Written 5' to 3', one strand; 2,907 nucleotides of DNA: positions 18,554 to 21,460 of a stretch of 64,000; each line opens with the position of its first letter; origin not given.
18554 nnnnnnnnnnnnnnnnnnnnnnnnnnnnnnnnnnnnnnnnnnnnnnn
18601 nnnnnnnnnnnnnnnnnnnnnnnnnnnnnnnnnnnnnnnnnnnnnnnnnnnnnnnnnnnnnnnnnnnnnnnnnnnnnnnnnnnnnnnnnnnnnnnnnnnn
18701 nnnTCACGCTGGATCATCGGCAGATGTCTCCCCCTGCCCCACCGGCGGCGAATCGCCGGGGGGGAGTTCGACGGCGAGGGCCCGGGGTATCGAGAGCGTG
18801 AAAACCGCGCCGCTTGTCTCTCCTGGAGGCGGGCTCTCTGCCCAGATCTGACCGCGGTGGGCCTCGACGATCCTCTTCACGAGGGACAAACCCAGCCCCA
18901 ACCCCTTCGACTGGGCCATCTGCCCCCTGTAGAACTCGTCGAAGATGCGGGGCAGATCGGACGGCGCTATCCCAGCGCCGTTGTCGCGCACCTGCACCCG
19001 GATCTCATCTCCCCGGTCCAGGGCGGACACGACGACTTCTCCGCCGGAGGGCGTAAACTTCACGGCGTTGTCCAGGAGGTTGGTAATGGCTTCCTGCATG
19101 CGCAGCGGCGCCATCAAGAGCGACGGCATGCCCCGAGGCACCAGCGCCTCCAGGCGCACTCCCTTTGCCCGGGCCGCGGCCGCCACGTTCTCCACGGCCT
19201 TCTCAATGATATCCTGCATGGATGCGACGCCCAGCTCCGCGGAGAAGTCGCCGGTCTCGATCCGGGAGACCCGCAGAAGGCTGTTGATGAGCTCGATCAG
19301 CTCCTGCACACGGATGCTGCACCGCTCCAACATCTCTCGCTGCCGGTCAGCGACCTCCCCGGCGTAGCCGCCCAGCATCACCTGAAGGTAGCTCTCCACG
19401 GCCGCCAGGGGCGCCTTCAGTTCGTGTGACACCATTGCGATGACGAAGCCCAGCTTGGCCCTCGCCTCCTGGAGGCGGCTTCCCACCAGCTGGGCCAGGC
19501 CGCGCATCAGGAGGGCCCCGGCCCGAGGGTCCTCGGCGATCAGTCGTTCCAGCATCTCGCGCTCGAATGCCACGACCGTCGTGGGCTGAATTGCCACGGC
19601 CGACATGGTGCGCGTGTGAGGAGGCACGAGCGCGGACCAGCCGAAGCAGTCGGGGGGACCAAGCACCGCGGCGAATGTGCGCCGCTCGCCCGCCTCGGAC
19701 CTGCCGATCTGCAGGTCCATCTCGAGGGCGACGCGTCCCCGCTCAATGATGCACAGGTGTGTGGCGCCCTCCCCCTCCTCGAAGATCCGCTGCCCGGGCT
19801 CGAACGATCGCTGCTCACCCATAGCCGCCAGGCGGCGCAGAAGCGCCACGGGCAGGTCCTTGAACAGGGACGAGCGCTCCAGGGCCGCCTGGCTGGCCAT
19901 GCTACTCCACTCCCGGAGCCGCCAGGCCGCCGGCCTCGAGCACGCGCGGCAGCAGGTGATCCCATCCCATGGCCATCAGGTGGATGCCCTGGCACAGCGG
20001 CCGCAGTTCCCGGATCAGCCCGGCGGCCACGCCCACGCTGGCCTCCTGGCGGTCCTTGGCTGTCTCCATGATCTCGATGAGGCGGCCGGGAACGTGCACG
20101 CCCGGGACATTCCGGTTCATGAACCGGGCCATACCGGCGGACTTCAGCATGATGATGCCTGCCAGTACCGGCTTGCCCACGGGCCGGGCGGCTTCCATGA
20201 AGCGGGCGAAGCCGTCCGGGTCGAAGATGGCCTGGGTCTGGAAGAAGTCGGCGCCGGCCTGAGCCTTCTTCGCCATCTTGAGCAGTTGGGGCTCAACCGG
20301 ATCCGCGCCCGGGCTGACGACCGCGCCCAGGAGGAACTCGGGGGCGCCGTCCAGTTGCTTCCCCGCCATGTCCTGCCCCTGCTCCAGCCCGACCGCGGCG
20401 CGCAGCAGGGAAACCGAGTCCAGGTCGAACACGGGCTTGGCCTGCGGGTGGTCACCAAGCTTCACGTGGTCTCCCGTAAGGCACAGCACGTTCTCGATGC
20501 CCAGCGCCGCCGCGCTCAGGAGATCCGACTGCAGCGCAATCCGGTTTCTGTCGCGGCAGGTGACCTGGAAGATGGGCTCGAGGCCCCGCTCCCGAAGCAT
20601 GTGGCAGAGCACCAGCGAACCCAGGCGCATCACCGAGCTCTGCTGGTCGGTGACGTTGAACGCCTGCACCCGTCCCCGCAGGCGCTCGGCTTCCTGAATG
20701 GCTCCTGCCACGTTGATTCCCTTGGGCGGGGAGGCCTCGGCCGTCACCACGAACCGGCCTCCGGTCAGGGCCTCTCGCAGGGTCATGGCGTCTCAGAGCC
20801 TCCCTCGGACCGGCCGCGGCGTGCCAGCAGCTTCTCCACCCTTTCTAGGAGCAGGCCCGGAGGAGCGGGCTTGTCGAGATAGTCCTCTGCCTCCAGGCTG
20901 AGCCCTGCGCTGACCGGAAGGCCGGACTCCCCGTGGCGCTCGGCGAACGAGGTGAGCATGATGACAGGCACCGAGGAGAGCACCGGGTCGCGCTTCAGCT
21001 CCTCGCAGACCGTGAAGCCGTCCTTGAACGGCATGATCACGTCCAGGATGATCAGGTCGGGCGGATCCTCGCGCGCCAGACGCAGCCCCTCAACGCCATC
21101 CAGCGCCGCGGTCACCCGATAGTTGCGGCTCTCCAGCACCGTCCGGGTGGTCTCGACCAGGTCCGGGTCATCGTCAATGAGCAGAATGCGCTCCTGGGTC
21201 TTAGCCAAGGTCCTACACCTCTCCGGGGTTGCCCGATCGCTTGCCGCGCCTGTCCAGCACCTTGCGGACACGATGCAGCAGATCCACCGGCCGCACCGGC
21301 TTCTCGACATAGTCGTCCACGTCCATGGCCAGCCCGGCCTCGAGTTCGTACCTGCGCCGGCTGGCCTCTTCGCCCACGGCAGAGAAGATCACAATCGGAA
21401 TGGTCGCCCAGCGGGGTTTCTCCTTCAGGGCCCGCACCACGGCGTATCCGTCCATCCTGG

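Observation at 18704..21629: Phosphorelay (kinase plus two output-less receivers) inserted between duplicated metF genes of the Wood-Ljungdahl methyl branch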

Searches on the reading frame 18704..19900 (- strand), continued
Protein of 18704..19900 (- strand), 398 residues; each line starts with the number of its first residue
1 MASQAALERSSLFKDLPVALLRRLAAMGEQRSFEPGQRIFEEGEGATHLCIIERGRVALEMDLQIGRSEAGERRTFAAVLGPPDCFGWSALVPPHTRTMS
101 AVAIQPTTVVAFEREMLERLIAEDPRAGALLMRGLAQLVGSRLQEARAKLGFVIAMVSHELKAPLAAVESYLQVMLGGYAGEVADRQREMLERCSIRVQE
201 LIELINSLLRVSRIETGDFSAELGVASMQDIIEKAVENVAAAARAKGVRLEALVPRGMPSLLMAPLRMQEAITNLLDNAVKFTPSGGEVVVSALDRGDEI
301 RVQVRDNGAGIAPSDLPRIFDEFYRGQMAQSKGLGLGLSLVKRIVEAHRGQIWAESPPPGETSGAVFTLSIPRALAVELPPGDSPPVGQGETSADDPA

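Call 21: find_related_loci(query=A1, collection=genome_contigs, flank=10000)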
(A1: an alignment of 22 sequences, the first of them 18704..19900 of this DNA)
Query A1 (398 aa) in genome_contigs; peptide patterns used: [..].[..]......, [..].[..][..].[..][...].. (x = any residue, [..] = any of these).
600 stretches matched a pattern (row limit reached: there are more); 572 encode a relative of the query (tblastn E <= 1e-3); the best 80 are kept; 80 distinct loci.
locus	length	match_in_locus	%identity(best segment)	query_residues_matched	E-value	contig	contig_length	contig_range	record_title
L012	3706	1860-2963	66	7-374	4e-160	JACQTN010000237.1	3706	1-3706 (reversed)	MAG: Armatimonadetes bacterium isolate NC_groundwater_1412_Ag_S-0.65um_69_20 S_p65_S5_coassembly_k141_2127553, whole gen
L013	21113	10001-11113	58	3-373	3e-141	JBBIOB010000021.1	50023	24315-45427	MAG: Armatimonadota bacterium isolate ESF170215_bin_27 NODE_457_length_50023_cov_3.41937, whole genome shotgun sequence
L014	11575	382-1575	58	1-398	1e-134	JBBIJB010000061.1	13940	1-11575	MAG: Armatimonadota bacterium isolate FAS170219_bin_152 NODE_3631_length_13940_cov_4.154123, whole genome shotgun sequen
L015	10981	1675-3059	93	1-398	3e-103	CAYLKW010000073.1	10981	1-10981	MAG TPA_asm: uncultured bacterium isolate SRP257756_co1_1 genome assembly, contig: NODE_5410_length_10981_cov_12.521417,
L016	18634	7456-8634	83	6-398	0e+0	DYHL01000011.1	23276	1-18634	MAG TPA_asm: Candidatus Nitrosymbiomonas sp. isolate DR5_67_8 Afr_mines_DR5_294_length_23276_cov_3_191206, whole genome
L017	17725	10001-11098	45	4-373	1e-97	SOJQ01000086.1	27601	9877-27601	MAG: Dehalococcoidia bacterium isolate E44_bin26 NODE_460_length_27601_cov_6.030966, whole genome shotgun sequence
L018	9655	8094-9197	43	7-378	1e-95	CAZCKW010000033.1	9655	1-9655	MAG TPA_asm: uncultured Dehalococcoidales bacterium isolate SRP178699_co2_22 genome assembly, contig: NODE_7212_length_9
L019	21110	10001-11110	41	4-377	8e-94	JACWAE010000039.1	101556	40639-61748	MAG: Dehalococcoidia bacterium isolate B_CHL_03 k141_82088, whole genome shotgun sequence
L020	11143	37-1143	44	4-375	1e-91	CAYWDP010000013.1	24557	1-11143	MAG TPA_asm: uncultured Dehalococcoidia bacterium isolate SRP239594_co1_65 genome assembly, contig: NODE_657_length_2455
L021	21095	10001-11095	42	7-374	3e-89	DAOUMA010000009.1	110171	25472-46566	MAG TPA_asm: Dehalococcoidia bacterium isolate W31_72 k127_164939, whole genome shotgun sequence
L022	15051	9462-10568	39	1-373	2e-88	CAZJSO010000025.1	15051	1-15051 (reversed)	MAG TPA_asm: uncultured Dehalococcoidia bacterium isolate binchicken_co349_18 genome assembly, contig: NODE_1120_length_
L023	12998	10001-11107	41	7-378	4e-88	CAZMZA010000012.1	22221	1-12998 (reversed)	MAG TPA_asm: uncultured Dehalococcoidales bacterium isolate SRP323688_co1_27 genome assembly, contig: NODE_3970_length_2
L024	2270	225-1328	39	7-378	1e-90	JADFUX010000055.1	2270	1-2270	MAG: Chloroflexota bacterium isolate C2.bin.6 k83_1382393, whole genome shotgun sequence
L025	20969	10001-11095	40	7-375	8e-86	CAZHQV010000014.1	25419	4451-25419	MAG TPA_asm: uncultured Dehalococcoidales bacterium isolate SRP068000_co4_61 genome assembly, contig: NODE_1660_length_2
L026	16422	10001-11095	41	7-374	2e-85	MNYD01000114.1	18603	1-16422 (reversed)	MAG: Dehalococcoidia bacterium CG2_30_46_19 cg2_3.0_scaffold_2483_c, whole genome shotgun sequence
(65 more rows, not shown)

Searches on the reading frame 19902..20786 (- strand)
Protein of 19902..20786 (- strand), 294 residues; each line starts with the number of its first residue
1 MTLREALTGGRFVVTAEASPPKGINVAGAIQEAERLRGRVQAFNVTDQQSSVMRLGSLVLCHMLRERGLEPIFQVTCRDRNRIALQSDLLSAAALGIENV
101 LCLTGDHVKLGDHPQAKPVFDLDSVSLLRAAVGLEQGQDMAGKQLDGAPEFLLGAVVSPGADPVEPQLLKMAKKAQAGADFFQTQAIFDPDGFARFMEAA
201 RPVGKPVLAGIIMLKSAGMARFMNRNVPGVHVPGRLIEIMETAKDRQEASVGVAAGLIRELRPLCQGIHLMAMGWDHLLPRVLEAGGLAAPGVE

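Call 3: search_protein_families(library=pfam, proteins=[window:19902-20786:-], max_evalue=0.01)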
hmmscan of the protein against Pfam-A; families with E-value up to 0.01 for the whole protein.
window:19902-20786:- (294 aa): 1 family
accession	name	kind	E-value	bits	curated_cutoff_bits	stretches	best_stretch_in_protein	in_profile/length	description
PF02219.23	MTHFR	-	2e-37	129.6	24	1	3-285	2-285/287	Methylenetetrahydrofolate reductase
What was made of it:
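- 19902..20786 (-): metF1, the second MetF paralogue (294 aa), of the type normally preceded by metV. Pfam MTHFR 2e-37 (call 3).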

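Call 19: search_protein_families(library=ncbifam, proteins=[window:19902-20786:-], max_evalue=0.001)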
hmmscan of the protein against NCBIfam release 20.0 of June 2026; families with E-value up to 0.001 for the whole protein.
window:19902-20786:- (294 aa): 4 families
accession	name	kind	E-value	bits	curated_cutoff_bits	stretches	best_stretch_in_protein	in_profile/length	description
NF006396.0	PRK08645.1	equivalog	2.5e-67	227.4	453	1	3-272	314-587/611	bifunctional homocysteine S-methyltransferase/methylenetetrahydrofolate reductase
TIGR00676.1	fadh2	equivalog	3.6e-18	65.9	293.7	1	32-283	20-271/275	methylenetetrahydrofolate reductase [NAD(P)H]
TIGR00677.1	fadh2_euk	equivalog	2e-12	47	310.05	1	59-261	50-249/281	methylenetetrahydrofolate reductase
NF006950.0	PRK09432.1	equivalog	1.1e-05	24.9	382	1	45-251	58-250/296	methylenetetrahydrofolate reductase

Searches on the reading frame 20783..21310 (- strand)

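Call 3: search_protein_families(library=pfam, proteins=[window:20783-21310:-], max_evalue=0.01)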
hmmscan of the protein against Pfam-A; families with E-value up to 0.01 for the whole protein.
window:20783-21310:- (175 aa): 1 family
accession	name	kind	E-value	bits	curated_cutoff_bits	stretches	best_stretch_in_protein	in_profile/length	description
PF00072.30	Response_reg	-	5.2e-23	81.8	30.2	1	42-158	1-110/111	Response regulator receiver domain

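Call 19: search_protein_families(library=ncbifam, proteins=[window:20783-21208:-], max_evalue=0.001)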
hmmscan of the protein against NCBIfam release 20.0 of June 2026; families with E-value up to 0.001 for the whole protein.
window:20783-21208:- (141 aa): 89 families (the best 25 are shown)
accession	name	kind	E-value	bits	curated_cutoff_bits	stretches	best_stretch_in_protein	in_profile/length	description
NF045944.1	ResRegRpaBCyano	equivalog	8.6e-24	84.2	330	1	9-134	1-118/229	response regulator transcription factor RpaB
NF007135.0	PRK09581.1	equivalog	1.1e-22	80.5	474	1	7-127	4-119/457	PleD family two-component system response regulator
TIGR02154.1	PhoB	equivalog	8e-22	77.7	296.2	1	5-132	2-124/226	phosphate regulon transcriptional regulator PhoB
NF040689.1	MtrAB_MtrA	equivalog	2.7e-21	75.9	300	1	8-131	1-116/219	MtrAB system response regulator MtrA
NF041733.1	resp_reg_CseB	equivalog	3.8e-21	75.5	350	1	7-134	2-121/228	two-component system response regulator CseB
NF007005.1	PRK09468.1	equivalog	2.2e-20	73.1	331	1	4-138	2-129/237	osmolarity response regulator transcription factor OmpR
NF008296.0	PRK11083.1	equivalog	1.5e-18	67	273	1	4-133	2-123/228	two-component system response regulator CreB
NF007982.1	PRK10710.1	equivalog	1.8e-18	67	380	1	3-134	5-128/235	envelope stress response regulator BaeR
NF051850.1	RespRegRprY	equivalog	1.9e-18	66.7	370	1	5-132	4-125/234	response regulator transcription factor RprY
NF040534.1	resp_reg_YycF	equivalog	3.7e-18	65.6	340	1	7-133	2-120/231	response regulator YycF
NF047793.1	ResRegPgtA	equivalog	8.2e-18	64.4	650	1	1-132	1-125/414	two-component system response regulator PgtA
NF053854.1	RespRegPhoBBctds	equivalog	5.7e-17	61.8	270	1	8-133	1-120/225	two-component system response regulator PhoB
NF033117.2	vanR_ACDEGLN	exception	1.3e-16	60.9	350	1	8-131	1-116/226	VanR-ABDEGLN family response regulator transcription factor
TIGR01387.1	cztR_silR_copR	subfamily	1.8e-16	60.5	279.2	1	8-131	1-117/218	heavy metal response regulator transcription factor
NF008199.0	PRK10955.1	equivalog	2.4e-16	60.4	341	1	6-135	2-122/232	envelope stress response regulator transcription factor CpxR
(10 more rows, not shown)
